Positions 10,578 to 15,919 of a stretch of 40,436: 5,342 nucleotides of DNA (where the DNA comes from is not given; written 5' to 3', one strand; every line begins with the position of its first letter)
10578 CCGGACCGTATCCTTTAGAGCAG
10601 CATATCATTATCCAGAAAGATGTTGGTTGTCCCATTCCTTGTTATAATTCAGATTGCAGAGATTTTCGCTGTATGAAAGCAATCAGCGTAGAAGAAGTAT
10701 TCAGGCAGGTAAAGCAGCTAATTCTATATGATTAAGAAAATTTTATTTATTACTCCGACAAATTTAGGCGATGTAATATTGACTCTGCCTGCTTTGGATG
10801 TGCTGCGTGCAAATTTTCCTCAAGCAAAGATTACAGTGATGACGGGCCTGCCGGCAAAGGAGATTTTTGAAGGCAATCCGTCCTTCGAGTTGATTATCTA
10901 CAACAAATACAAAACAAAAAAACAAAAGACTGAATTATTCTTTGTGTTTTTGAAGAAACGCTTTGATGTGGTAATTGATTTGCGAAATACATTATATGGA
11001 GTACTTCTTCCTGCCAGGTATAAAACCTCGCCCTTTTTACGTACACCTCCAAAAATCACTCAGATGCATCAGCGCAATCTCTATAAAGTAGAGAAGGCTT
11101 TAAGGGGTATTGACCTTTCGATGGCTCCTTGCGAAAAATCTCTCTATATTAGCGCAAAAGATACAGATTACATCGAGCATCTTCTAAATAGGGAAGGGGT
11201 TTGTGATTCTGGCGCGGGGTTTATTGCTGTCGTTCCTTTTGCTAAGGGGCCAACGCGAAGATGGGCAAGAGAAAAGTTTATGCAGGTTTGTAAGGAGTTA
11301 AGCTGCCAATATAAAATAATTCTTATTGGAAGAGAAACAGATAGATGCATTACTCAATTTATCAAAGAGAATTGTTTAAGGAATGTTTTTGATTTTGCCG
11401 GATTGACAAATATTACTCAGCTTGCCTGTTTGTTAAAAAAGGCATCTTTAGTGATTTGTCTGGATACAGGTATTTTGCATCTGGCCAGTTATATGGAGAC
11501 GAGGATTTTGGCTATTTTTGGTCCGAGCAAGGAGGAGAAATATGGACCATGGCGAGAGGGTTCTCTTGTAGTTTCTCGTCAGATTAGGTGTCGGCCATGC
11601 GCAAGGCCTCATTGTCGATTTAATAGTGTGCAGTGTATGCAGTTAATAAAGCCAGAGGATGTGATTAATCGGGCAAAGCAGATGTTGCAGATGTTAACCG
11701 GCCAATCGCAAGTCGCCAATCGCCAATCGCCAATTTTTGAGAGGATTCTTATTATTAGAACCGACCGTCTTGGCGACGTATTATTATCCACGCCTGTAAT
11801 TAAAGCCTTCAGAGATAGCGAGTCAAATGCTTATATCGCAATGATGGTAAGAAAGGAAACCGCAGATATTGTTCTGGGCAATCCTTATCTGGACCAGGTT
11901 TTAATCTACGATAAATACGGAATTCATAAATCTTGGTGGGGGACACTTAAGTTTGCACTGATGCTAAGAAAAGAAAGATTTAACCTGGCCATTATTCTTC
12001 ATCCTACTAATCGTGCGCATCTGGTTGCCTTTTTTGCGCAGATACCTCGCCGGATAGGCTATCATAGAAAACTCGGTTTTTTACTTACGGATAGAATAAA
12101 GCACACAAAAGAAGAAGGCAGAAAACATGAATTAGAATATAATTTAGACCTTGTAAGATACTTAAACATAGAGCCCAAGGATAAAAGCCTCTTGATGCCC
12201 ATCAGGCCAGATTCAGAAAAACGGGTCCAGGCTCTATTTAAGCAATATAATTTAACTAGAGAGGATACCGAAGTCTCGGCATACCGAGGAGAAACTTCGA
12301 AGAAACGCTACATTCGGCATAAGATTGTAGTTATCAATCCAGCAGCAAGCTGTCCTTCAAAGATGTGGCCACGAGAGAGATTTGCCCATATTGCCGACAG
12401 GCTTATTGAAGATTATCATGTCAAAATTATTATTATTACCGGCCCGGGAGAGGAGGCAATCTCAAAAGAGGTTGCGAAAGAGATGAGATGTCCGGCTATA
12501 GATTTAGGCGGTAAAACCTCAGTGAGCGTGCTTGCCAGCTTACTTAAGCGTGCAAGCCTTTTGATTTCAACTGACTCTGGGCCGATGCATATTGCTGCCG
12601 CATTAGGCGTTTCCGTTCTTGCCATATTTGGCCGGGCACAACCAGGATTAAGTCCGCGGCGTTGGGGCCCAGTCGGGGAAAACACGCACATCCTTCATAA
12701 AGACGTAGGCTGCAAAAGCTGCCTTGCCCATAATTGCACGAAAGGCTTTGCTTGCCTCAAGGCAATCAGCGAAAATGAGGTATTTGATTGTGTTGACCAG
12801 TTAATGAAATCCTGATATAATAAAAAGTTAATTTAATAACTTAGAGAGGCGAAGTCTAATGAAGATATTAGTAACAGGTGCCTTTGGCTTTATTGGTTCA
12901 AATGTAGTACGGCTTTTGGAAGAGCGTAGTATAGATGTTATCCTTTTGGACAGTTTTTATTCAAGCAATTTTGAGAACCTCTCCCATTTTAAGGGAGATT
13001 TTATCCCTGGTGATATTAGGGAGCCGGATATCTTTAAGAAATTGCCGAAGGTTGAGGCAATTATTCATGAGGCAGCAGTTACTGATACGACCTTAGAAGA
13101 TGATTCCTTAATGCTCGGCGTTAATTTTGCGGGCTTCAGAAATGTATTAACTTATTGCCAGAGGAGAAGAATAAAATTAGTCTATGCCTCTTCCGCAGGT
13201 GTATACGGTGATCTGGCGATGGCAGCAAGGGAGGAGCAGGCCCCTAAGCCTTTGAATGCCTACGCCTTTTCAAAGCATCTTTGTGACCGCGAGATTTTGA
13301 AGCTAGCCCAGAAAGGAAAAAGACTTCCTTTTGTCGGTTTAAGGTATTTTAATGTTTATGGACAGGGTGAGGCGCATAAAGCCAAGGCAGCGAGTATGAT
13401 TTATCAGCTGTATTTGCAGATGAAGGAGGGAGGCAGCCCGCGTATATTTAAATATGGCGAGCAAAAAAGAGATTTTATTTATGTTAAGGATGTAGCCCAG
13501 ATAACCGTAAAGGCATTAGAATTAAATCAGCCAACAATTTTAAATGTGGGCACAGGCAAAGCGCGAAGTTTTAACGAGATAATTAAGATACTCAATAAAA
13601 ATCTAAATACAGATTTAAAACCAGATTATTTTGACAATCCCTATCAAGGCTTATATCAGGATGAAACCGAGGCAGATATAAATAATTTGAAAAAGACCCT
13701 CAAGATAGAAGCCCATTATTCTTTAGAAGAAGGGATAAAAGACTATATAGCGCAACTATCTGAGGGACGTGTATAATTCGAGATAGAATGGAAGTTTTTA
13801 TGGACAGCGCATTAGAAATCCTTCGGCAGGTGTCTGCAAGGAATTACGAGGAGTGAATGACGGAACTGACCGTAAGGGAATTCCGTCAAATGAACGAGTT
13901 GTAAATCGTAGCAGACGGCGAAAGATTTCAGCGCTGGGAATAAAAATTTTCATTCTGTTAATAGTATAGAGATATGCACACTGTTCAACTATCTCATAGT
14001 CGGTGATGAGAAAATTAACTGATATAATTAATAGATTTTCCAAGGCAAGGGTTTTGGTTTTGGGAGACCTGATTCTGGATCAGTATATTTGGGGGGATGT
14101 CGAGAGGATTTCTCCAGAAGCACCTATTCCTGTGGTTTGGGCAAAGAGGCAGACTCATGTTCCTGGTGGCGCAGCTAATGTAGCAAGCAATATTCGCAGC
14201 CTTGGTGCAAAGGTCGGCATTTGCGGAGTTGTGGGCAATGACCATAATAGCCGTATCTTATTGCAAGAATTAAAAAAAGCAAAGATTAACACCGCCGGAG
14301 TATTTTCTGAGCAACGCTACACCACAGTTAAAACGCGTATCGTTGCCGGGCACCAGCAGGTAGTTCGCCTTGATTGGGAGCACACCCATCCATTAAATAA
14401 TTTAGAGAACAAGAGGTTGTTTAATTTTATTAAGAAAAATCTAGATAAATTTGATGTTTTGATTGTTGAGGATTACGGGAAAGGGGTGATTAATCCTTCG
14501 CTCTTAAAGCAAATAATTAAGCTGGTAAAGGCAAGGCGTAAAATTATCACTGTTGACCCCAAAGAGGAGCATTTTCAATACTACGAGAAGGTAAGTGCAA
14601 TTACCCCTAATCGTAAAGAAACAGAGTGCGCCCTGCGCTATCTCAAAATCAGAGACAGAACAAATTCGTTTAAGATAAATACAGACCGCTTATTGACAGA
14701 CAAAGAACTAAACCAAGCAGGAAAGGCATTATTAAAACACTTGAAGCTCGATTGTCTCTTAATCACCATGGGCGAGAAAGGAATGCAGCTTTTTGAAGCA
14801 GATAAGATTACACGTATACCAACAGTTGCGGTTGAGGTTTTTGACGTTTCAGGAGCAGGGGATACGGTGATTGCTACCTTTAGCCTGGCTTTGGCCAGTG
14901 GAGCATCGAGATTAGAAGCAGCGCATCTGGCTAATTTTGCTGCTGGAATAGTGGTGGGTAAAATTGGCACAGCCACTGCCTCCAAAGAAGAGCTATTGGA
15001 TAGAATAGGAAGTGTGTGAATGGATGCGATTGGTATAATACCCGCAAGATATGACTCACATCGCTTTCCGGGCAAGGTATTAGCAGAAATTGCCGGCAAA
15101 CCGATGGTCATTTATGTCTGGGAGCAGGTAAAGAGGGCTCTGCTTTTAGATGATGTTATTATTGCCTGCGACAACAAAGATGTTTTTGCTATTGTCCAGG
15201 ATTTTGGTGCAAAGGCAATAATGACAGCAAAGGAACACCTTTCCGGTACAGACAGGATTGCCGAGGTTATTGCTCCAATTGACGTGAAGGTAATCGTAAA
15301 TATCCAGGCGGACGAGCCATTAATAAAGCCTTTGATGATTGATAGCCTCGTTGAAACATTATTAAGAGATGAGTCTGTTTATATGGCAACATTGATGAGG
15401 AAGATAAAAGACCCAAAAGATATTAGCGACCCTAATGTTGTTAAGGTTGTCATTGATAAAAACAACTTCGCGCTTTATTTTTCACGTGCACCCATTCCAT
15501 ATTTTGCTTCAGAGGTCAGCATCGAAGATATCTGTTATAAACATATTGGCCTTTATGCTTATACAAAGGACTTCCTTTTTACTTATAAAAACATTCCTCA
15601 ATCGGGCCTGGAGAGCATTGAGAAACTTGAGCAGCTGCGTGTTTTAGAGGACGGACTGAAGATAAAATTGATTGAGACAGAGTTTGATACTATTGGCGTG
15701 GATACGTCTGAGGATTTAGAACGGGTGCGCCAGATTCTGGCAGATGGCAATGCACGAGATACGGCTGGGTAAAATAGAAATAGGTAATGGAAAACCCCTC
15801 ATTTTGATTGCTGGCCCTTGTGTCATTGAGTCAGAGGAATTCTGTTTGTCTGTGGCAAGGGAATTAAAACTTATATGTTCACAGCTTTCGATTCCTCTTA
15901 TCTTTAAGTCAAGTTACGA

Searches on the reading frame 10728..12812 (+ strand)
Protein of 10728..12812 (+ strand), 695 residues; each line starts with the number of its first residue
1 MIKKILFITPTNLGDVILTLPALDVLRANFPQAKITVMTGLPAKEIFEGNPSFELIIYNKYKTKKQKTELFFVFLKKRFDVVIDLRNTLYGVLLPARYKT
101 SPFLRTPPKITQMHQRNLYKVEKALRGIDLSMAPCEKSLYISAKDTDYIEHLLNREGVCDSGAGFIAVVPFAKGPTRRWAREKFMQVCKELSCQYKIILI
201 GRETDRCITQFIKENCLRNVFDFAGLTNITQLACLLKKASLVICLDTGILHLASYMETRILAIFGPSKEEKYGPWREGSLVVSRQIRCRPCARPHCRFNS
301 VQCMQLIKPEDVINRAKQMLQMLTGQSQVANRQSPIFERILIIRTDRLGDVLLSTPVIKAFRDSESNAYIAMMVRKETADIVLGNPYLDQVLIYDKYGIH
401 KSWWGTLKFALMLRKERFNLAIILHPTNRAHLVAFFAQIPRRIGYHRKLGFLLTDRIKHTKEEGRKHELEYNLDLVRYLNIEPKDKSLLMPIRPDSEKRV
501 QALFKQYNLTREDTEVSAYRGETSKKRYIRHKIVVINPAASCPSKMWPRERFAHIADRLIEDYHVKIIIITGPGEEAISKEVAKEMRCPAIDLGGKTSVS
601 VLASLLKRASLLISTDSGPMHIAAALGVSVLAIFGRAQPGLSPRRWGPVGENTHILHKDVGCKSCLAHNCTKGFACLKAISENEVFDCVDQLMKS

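Call 39: search_protein_families(library=pfam, proteins=[window:10728-12812:+], max_evalue=0.00001)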
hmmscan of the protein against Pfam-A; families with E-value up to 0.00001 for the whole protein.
window:10728-12812:+ (695 aa): 1 family
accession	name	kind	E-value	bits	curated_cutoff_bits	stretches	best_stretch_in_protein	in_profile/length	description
PF01075.23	Glyco_transf_9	-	1.6e-62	211.5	22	2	408-671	3-242/247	Glycosyltransferase family 9 (heptosyltransferase)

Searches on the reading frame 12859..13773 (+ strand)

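Call 39: search_protein_families(library=pfam, proteins=[window:12859-13773:+], max_evalue=0.00001)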
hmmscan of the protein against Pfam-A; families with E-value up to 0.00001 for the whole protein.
window:12859-13773:+ (305 aa): 6 families
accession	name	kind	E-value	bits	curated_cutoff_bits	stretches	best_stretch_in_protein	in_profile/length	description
PF01370.27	Epimerase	-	6.5e-49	167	20.9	1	3-231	1-240/240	NAD dependent epimerase/dehydratase family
PF16363.11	GDP_Man_Dehyd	-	3e-27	96.4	27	1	4-255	1-272/332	GDP-mannose 4,6 dehydratase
PF01073.25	3Beta_HSD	-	4.8e-22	78.7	22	1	4-220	1-229/280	3-beta hydroxysteroid dehydrogenase/isomerase family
PF04321.23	RmlD_sub_bind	-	1.5e-13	50.9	27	1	1-173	1-155/287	RmlD substrate binding domain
PF07993.18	NAD_binding_4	-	9.9e-10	38.4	20.1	1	45-214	62-256/258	Male sterility protein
PF02719.21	Polysacc_synt_2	-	3.4e-07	30.2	20.2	1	3-224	1-221/293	Polysaccharide biosynthesis protein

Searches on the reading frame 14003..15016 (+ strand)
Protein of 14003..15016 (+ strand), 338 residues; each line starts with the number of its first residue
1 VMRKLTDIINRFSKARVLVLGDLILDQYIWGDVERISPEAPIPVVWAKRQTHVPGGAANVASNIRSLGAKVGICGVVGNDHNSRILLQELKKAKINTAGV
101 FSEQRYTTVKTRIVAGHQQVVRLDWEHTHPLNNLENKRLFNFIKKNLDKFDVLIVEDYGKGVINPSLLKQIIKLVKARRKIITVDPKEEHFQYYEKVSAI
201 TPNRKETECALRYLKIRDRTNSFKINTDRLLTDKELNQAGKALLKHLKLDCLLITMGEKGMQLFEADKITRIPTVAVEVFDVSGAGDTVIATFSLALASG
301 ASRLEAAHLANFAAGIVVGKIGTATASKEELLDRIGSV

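Call 40: search_protein_families(library=pfam, proteins=[window:14003-15016:+], max_evalue=0.00001)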
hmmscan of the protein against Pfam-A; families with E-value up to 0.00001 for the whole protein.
window:14003-15016:+ (338 aa): 1 family
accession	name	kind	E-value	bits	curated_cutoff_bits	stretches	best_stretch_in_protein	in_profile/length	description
PF00294.29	PfkB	-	2e-40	139.4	25.8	1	15-327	2-299/302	pfkB family carbohydrate kinase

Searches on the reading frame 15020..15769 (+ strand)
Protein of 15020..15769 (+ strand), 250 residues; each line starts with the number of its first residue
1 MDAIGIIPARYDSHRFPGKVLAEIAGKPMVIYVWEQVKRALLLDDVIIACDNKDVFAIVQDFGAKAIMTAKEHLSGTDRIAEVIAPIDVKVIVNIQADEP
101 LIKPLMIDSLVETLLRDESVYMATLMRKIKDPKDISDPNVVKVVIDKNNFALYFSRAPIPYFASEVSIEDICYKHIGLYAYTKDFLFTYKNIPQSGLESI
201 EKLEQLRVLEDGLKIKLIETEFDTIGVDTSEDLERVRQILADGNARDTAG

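Call 40: search_protein_families(library=pfam, proteins=[window:15020-15769:+], max_evalue=0.00001)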
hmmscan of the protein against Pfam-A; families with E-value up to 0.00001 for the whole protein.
window:15020-15769:+ (250 aa): 2 families
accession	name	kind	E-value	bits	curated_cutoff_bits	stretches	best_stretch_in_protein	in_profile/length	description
PF02348.25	CTP_transf_3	-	3.9e-58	197.3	22.6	1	4-215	1-217/217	Cytidylyltransferase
PF12804.13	NTP_transf_3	-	2.7e-06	28.1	27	1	19-120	16-118/160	MobA-like NTP transferase domain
